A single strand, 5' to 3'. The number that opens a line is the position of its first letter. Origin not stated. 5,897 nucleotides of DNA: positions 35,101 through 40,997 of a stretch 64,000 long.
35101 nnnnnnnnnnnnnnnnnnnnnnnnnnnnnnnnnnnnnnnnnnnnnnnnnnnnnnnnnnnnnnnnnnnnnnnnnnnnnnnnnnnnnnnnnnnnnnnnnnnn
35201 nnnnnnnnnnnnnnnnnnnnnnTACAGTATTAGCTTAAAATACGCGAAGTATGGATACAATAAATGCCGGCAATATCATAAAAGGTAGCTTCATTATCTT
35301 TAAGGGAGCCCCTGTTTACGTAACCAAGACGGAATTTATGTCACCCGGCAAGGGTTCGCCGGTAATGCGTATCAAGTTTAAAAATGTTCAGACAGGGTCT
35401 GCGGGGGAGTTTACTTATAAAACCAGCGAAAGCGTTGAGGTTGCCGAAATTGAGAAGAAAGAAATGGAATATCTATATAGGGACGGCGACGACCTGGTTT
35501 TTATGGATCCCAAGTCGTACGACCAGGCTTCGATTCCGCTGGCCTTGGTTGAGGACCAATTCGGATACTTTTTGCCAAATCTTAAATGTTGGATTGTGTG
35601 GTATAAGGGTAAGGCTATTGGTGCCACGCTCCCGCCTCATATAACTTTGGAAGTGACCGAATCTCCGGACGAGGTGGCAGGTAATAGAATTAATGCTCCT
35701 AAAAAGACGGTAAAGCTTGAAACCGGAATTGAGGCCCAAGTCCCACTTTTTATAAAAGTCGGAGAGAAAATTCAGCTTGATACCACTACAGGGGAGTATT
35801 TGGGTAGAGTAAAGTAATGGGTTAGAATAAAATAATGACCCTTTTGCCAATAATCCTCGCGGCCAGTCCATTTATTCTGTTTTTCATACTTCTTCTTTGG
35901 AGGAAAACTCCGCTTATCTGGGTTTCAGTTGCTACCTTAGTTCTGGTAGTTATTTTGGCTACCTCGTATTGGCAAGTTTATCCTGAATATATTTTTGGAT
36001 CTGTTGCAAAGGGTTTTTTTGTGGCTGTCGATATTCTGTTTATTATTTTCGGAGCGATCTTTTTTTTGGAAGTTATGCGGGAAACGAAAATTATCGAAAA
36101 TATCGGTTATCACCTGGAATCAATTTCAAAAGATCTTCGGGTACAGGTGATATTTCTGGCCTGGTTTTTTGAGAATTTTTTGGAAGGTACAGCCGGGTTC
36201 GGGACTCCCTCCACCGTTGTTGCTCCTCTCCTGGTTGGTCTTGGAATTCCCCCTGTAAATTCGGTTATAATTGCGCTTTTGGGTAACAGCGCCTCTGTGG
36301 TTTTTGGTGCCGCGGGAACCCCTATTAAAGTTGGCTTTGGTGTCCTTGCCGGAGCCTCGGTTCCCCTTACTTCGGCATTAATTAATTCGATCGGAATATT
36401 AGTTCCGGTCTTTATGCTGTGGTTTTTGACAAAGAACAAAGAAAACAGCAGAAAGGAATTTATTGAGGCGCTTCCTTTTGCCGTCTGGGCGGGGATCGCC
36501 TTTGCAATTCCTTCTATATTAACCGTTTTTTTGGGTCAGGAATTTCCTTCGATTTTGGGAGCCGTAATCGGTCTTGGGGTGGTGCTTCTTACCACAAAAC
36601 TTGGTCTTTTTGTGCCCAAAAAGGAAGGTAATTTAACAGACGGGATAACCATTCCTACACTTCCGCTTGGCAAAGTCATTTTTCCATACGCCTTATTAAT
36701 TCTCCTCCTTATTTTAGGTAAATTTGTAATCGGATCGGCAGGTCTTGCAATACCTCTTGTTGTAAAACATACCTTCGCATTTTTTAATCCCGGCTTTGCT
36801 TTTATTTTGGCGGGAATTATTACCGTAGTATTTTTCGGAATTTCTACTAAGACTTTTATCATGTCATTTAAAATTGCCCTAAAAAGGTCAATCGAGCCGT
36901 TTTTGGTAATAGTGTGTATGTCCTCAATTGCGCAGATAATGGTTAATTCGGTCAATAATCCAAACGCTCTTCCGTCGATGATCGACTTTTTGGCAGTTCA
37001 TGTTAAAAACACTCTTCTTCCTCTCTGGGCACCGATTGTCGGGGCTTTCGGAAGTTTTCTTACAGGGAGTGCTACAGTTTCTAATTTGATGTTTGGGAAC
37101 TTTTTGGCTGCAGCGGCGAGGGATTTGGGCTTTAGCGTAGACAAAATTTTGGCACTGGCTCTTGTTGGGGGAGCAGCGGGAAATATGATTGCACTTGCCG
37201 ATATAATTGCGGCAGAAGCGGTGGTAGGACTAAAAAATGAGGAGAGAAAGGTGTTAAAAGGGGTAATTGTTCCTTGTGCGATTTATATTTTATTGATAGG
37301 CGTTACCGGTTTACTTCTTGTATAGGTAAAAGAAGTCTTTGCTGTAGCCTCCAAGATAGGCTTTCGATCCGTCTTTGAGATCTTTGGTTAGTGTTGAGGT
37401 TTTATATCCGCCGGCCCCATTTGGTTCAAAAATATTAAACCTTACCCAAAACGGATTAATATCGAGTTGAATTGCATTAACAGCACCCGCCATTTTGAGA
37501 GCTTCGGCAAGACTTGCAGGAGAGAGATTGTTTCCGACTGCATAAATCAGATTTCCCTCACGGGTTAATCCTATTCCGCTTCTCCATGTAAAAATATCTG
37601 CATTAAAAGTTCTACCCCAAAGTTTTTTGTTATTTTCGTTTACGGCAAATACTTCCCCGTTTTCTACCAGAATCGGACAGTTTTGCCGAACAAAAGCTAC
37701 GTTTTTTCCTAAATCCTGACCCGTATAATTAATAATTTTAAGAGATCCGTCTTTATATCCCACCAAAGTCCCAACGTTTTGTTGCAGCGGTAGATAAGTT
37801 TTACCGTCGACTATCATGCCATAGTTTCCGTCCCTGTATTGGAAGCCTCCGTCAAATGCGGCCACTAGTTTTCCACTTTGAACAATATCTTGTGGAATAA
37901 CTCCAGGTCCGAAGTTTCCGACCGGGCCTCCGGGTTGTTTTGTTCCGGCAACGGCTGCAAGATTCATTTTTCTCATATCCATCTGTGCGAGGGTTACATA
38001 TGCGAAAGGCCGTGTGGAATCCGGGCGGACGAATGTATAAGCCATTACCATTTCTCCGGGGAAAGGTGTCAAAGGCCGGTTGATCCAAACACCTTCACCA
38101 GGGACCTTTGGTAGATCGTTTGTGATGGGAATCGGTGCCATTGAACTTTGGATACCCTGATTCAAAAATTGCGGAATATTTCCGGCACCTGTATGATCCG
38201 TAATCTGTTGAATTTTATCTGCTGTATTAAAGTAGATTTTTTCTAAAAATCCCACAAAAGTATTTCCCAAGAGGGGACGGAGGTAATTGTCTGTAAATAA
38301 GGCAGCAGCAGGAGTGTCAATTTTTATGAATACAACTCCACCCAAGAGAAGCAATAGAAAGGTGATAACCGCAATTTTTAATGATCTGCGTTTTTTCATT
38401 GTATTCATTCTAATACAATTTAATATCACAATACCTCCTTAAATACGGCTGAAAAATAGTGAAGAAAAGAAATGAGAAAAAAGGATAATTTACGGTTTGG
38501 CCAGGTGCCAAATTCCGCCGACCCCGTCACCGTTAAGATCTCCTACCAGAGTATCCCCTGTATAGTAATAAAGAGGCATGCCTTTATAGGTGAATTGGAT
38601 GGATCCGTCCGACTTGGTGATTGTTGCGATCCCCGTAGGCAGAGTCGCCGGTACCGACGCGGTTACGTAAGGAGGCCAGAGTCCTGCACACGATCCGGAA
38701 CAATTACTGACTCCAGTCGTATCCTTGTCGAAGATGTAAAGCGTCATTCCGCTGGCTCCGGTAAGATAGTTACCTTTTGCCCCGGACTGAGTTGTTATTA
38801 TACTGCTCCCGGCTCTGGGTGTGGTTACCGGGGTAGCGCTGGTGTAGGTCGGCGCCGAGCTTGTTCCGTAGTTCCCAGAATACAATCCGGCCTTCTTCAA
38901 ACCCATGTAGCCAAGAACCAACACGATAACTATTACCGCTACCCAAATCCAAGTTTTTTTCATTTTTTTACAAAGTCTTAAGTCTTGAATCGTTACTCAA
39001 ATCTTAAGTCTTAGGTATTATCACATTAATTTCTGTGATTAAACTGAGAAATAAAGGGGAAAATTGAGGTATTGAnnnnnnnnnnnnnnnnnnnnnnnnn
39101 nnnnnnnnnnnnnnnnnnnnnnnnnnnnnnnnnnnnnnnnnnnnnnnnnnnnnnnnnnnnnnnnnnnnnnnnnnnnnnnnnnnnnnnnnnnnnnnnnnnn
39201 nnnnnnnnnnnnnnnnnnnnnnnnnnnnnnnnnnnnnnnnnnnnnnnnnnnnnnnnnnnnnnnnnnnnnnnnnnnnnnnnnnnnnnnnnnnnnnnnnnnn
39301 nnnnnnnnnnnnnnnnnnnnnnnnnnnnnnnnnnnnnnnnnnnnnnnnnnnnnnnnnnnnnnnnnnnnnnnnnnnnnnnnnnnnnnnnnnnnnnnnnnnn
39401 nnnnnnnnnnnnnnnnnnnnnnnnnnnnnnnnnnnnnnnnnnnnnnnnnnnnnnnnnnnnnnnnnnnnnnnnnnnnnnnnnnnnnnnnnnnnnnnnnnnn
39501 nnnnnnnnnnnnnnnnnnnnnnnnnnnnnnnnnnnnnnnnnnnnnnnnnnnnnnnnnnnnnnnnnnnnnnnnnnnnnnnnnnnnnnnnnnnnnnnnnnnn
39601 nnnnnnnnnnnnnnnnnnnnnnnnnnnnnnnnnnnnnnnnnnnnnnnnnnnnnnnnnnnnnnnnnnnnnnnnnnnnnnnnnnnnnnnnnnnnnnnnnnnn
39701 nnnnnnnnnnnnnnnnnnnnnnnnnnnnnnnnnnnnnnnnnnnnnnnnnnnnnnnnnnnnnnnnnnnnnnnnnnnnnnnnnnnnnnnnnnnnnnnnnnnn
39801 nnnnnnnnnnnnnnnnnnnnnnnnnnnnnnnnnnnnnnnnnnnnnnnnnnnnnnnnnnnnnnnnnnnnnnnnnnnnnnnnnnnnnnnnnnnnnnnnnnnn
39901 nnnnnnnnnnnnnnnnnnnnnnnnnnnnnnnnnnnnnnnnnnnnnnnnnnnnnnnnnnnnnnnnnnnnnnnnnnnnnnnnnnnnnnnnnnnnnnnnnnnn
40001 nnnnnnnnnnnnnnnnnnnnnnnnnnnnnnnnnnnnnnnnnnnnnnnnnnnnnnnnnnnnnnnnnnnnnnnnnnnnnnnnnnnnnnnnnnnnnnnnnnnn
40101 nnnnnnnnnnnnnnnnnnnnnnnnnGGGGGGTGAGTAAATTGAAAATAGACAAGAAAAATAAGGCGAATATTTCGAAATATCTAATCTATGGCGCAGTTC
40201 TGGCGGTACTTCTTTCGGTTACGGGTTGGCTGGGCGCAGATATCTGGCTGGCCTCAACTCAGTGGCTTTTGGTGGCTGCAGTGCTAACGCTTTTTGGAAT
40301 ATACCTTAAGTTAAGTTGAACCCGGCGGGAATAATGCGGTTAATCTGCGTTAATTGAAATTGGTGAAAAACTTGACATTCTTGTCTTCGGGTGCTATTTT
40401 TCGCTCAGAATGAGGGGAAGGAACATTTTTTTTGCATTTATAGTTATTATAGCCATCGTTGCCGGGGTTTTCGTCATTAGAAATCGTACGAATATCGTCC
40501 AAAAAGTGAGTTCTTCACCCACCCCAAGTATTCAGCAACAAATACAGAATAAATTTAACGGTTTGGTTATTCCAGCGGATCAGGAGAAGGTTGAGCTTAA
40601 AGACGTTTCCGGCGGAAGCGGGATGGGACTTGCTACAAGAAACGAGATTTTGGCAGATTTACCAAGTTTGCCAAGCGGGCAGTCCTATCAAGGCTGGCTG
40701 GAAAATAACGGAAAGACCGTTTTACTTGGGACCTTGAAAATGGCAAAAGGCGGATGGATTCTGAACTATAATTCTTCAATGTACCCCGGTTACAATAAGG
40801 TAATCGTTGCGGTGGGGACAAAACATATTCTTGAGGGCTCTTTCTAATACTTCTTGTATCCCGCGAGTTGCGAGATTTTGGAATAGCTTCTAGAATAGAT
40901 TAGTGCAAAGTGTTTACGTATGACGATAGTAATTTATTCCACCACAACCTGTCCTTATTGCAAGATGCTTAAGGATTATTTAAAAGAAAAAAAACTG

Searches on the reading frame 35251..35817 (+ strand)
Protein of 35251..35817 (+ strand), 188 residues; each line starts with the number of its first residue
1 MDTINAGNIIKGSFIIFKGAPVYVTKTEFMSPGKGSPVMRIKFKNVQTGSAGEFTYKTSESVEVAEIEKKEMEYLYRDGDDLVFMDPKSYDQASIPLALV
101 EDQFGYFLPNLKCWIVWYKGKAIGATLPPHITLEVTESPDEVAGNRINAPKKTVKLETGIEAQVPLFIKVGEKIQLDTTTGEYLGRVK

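Call 61: search_protein_families(library=pfam, proteins=[window:35251-35817:+], max_evalue=0.0001)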
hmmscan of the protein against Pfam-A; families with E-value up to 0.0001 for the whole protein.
window:35251-35817:+ (188 aa): 3 families
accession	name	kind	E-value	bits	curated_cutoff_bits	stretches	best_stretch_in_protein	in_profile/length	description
PF09285.17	Elong-fact-P_C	-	2.5e-18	65.9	25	1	131-186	1-56/56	Elongation factor P, C-terminal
PF01132.26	EFP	-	3e-17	62.8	27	1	70-123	1-54/54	Elongation factor P (EF-P) OB domain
PF08207.18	EFP_N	-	1.6e-13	50.9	23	1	6-62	2-58/58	Elongation factor P (EF-P) KOW-like domain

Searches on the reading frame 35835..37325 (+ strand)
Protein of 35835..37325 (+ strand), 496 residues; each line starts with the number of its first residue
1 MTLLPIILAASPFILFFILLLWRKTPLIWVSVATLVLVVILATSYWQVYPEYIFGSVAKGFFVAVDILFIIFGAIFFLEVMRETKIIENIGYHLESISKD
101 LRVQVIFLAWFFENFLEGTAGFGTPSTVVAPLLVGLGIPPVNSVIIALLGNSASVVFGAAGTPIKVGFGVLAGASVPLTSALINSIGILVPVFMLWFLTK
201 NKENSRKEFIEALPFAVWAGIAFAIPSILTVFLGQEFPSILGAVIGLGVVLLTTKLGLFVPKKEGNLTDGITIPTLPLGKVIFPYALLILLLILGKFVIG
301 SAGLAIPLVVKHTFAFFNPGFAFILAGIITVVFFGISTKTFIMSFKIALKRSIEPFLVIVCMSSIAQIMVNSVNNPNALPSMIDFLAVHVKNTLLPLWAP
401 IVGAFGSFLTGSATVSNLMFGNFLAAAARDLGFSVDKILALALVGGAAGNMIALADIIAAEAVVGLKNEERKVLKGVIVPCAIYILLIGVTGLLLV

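Call 61: search_protein_families(library=pfam, proteins=[window:35835-37325:+], max_evalue=0.0001)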
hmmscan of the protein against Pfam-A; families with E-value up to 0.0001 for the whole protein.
window:35835-37325:+ (496 aa): 1 family
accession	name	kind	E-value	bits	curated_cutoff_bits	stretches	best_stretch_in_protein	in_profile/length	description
PF02652.20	Lactate_perm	-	9.1e-83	279.2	27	2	6-294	3-295/522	L-lactate permease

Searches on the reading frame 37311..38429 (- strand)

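Call 61: search_protein_families(library=pfam, proteins=[window:37311-38429:-], max_evalue=0.0001)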
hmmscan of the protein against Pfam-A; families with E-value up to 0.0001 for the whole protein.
window:37311-38429:- (372 aa): 1 family
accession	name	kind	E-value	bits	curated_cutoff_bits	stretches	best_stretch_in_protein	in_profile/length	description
PF09992.14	NAGPA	-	2.4e-09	38.1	25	1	187-323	2-137/169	Phosphodiester glycosidase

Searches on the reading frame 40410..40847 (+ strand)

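Call 47: search_protein_families(library=pfam, proteins=[window:40410-40847:+], max_evalue=0.001)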
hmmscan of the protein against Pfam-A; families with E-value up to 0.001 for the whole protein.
window:40410-40847:+ (145 aa): 1 family
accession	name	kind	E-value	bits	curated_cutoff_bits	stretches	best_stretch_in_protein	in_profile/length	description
PF10099.14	RskA_C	-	9.4e-05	23.1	29.4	1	15-111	7-95/135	Anti-sigma-K factor rskA, C-terminal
